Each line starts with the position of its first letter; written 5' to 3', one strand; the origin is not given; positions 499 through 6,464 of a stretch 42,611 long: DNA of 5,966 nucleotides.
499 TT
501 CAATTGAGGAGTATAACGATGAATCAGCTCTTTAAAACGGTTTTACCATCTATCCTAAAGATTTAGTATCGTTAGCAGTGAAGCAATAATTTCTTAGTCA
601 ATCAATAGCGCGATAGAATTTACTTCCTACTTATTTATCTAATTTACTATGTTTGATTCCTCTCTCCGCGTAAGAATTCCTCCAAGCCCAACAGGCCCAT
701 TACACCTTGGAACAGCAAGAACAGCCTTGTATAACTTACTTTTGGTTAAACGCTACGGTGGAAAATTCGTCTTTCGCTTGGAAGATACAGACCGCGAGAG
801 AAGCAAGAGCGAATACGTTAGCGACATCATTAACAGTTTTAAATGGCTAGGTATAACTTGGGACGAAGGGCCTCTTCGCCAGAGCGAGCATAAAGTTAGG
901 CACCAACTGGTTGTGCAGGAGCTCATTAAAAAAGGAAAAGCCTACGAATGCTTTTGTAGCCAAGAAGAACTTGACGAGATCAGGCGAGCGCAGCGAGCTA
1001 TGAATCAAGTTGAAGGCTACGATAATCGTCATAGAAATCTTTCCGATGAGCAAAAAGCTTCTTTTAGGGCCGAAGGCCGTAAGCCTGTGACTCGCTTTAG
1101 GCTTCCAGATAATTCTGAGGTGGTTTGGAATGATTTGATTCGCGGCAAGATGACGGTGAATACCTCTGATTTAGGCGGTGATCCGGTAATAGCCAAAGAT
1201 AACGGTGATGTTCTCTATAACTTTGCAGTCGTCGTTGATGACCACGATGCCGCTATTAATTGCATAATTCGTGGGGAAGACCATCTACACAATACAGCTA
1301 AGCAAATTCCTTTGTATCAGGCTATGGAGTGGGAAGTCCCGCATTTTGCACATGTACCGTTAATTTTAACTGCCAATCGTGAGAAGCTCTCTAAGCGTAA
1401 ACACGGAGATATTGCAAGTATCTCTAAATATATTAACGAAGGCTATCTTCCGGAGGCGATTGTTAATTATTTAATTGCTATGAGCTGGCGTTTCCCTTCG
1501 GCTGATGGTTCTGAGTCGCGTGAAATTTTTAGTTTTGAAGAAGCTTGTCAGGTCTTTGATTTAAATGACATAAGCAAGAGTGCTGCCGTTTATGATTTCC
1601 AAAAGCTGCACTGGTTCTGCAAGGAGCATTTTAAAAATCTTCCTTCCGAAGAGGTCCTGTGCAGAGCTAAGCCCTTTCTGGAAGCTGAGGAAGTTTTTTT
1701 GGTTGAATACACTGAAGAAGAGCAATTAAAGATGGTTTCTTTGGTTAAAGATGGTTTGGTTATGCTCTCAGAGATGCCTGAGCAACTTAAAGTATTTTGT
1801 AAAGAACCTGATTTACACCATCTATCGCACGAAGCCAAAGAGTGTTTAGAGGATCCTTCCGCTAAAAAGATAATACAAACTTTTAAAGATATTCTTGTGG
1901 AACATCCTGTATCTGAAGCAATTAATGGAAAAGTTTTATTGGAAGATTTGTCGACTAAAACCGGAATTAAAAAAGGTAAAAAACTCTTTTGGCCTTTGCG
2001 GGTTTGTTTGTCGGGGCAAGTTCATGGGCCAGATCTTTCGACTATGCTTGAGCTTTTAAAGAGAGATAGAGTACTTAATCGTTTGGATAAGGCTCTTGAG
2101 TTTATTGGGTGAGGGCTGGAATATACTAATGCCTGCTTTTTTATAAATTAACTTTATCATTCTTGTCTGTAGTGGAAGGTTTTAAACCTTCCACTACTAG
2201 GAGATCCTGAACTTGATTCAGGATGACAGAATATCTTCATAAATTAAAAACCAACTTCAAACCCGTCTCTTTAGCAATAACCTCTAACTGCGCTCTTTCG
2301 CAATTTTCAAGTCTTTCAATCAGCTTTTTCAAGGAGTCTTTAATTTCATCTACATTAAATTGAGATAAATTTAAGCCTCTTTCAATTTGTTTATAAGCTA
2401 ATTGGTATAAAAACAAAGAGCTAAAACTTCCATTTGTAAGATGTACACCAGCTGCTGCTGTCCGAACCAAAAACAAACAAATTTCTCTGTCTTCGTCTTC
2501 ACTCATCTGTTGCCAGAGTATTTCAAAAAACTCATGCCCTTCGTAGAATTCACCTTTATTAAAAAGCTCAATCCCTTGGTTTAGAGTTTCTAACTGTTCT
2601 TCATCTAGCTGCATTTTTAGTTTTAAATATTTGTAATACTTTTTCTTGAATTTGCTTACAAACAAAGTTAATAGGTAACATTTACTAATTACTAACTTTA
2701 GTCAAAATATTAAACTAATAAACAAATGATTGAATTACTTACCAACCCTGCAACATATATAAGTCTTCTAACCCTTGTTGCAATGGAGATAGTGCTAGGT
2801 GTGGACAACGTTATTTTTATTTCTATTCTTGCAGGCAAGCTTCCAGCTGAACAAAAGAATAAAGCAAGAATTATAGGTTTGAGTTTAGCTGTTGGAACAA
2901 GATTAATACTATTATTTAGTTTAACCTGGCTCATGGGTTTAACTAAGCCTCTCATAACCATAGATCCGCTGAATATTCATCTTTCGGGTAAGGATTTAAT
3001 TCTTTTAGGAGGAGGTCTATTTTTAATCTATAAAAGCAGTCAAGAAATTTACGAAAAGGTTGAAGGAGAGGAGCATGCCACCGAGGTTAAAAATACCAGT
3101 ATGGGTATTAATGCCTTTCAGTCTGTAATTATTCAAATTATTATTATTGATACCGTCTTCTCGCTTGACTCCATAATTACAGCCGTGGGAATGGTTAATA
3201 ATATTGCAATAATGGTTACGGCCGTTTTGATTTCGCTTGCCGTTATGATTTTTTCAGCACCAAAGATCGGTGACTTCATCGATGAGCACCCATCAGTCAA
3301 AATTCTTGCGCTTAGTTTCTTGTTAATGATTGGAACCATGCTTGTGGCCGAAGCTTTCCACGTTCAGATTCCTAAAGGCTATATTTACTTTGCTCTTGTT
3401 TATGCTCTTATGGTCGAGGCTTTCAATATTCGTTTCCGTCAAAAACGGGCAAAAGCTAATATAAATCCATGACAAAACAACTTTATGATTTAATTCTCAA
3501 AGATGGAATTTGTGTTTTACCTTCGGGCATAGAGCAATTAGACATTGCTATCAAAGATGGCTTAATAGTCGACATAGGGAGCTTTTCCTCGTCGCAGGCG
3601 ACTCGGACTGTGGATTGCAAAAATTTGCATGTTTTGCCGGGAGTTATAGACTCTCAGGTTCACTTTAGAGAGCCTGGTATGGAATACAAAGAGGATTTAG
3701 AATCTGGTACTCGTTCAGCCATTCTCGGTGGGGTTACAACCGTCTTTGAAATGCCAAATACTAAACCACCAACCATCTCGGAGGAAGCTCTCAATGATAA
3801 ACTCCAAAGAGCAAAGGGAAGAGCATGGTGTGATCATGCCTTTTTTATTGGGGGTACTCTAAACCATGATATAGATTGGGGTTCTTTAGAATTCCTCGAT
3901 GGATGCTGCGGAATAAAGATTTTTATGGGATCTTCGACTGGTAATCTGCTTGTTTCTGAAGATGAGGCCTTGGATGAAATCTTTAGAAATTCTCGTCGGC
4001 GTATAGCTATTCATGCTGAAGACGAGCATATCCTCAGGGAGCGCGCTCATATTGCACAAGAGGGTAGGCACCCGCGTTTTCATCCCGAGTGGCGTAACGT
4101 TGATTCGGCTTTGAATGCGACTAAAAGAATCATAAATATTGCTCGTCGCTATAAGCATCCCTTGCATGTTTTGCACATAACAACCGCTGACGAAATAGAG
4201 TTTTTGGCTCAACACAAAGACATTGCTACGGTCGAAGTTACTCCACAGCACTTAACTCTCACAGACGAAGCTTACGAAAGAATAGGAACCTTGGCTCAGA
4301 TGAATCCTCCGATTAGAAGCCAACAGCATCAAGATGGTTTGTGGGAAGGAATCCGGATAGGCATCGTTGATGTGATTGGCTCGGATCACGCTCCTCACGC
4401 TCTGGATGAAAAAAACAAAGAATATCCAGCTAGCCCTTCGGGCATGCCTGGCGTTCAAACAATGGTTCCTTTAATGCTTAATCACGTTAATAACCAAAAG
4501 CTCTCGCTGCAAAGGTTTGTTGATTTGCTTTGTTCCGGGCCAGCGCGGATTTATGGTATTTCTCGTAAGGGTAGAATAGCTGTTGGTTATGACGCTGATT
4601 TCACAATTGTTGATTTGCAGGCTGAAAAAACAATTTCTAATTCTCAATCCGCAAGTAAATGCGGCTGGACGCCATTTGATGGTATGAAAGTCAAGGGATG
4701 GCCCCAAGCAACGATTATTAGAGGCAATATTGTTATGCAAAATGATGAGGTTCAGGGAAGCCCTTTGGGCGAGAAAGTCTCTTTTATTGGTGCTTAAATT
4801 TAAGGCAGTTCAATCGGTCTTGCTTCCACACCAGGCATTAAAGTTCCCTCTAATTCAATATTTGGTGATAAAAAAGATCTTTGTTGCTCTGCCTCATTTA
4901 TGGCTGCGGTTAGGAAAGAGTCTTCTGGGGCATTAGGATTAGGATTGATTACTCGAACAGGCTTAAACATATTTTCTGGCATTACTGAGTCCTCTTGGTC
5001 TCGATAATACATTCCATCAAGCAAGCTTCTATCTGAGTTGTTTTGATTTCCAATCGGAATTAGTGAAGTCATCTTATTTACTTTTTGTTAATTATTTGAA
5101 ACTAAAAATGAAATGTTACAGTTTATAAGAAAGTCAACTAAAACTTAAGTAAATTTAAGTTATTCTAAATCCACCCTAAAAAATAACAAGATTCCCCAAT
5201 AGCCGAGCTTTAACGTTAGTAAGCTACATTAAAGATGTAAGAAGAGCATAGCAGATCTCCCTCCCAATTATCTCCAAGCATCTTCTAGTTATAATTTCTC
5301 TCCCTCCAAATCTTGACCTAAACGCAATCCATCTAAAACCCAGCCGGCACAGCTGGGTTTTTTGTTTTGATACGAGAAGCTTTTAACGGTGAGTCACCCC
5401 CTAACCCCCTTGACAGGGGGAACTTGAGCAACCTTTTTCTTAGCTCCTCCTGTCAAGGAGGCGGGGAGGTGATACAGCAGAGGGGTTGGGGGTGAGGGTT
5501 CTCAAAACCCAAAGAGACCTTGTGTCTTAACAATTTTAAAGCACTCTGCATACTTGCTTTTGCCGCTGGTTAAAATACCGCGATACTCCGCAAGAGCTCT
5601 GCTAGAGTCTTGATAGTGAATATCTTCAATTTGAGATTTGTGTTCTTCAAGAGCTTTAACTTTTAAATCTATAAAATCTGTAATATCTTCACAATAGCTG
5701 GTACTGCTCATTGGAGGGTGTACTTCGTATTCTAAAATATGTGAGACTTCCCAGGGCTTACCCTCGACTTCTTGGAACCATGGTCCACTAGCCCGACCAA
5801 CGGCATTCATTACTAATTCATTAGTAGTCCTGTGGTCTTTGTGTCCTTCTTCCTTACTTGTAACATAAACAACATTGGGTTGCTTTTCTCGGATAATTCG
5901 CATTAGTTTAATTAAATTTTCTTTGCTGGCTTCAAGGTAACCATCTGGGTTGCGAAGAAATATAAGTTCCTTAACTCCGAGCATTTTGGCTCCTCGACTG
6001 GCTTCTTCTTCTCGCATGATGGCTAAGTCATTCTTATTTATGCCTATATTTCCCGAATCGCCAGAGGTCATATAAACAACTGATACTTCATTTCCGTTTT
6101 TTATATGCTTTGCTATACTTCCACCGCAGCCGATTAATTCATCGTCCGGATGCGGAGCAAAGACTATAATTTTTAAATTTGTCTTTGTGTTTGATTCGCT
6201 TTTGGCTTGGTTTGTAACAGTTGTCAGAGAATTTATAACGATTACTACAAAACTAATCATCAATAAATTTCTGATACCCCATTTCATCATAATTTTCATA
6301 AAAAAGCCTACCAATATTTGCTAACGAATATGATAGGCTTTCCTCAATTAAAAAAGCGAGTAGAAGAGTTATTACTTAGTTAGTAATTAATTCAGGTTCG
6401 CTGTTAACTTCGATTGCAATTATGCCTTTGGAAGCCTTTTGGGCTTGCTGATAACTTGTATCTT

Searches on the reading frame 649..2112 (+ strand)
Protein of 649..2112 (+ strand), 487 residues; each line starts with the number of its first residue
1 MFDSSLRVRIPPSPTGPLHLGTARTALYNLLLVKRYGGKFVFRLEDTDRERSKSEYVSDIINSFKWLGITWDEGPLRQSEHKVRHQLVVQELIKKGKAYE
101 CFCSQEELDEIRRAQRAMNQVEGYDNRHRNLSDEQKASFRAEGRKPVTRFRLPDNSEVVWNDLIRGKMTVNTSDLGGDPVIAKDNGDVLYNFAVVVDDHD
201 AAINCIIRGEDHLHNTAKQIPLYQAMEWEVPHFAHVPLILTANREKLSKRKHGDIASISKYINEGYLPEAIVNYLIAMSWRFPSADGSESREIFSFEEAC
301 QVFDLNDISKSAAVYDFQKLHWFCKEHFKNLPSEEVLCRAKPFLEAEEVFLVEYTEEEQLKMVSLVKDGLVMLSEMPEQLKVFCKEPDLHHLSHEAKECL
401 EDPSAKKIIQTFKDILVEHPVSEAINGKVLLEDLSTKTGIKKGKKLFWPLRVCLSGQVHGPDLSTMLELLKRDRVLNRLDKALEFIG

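Call 33: search_protein_families(library=pfam, proteins=[window:649-2112:+], max_evalue=0.001)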
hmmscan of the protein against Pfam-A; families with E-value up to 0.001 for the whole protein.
window:649-2112:+ (487 aa): 2 families
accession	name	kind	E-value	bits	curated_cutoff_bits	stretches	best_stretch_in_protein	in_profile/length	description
PF00749.27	tRNA-synt_1c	-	4.1e-89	299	23.4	1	6-322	2-314/314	tRNA synthetases class I (E and Q), catalytic domain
PF19269.4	Anticodon_2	-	2.8e-21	76.8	23.6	1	340-483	6-141/141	Anticodon binding domain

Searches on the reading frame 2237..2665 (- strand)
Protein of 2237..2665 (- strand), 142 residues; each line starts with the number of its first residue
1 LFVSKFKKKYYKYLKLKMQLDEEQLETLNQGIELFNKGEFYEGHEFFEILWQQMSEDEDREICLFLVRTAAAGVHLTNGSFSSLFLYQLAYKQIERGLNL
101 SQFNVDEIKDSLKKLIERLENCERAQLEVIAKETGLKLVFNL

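Call 33: search_protein_families(library=pfam, proteins=[window:2237-2665:-], max_evalue=0.001)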
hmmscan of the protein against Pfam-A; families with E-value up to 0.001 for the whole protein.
window:2237-2665:- (142 aa): 1 family
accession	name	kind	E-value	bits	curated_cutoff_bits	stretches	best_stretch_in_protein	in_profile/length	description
PF03745.19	DUF309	-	9.6e-14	51.3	27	1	28-81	1-53/59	Domain of unknown function (DUF309)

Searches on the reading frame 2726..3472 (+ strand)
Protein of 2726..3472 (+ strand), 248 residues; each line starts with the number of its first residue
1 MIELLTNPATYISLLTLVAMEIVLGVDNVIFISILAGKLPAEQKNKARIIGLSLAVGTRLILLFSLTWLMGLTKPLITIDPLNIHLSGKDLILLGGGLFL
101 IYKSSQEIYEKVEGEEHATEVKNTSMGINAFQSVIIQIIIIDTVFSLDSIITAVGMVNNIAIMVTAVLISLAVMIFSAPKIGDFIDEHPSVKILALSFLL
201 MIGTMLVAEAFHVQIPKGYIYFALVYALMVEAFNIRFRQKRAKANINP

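Call 33: search_protein_families(library=pfam, proteins=[window:2726-3472:+], max_evalue=0.001)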
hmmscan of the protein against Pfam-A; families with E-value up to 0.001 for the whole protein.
window:2726-3472:+ (248 aa): 1 family
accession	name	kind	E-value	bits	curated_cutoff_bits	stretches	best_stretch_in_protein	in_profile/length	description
PF03741.22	TerC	-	2.8e-45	154.7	27.8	1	15-209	1-177/178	Integral membrane protein TerC family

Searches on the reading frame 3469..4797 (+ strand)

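Call 33: search_protein_families(library=pfam, proteins=[window:3469-4797:+], max_evalue=0.001)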
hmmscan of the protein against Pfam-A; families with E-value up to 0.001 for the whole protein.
window:3469-4797:+ (442 aa): 2 families
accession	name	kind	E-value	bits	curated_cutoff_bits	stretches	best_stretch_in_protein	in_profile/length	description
PF01979.26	Amidohydro_1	-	3.5e-29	102.6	25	1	55-422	2-345/345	Amidohydrolase family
PF07969.17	Amidohydro_3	-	3.8e-12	46.9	29.7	1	328-422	385-471/472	Amidohydrolase family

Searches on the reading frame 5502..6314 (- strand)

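Call 33: search_protein_families(library=pfam, proteins=[window:5502-6314:-], max_evalue=0.001)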
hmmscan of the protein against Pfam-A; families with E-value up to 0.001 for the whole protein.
window:5502-6314:- (270 aa): 1 family
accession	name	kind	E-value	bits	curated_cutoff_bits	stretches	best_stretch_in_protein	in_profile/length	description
PF02585.22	PIG-L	-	3.5e-35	121.8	28.2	1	50-172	1-129/129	GlcNAc-PI de-N-acetylase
